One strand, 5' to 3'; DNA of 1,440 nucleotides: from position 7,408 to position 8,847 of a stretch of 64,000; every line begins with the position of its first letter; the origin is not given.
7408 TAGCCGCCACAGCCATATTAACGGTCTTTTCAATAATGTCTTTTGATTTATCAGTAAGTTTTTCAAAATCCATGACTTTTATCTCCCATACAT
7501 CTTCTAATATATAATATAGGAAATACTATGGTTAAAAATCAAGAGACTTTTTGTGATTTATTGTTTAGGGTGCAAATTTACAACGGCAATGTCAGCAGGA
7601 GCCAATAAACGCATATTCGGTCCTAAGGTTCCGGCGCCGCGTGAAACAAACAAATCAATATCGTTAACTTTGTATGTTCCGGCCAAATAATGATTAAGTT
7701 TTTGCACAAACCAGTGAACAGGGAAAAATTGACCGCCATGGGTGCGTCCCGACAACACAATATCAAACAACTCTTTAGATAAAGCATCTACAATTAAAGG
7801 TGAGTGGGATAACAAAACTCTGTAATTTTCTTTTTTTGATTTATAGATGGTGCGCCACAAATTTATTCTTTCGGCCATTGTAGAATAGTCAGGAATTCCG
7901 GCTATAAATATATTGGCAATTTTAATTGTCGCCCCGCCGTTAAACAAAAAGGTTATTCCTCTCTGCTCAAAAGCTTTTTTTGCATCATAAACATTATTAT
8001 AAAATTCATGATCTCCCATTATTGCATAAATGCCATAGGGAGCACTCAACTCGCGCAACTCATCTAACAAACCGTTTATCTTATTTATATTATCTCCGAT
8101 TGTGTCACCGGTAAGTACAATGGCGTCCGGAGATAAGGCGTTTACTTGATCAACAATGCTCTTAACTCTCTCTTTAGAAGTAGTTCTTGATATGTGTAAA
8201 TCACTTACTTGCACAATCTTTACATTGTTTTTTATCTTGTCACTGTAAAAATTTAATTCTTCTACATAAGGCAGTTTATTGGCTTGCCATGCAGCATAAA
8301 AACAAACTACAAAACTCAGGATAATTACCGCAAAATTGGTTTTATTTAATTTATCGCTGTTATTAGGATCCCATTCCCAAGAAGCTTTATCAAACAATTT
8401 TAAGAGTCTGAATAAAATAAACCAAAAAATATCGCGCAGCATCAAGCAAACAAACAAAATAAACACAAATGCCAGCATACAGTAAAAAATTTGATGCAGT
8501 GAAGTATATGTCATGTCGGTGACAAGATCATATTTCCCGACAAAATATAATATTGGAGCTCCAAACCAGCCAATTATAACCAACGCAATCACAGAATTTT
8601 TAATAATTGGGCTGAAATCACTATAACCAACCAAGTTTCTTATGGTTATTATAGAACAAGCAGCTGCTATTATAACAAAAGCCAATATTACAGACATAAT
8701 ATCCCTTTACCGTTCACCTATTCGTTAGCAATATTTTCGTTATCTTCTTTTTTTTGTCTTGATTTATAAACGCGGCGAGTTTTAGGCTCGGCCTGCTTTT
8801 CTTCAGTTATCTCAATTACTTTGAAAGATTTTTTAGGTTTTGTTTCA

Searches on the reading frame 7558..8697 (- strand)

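Call 68: search_protein_families(library=pfam, proteins=[window:7558-8697:-], max_evalue=0.00001)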
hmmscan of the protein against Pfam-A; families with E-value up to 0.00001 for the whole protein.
window:7558-8697:- (379 aa): 1 family
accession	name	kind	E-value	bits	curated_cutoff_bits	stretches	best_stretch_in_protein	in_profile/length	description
PF00149.33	Metallophos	-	8.3e-11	43.1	21.5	1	160-302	2-159/191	Calcineurin-like phosphoesterase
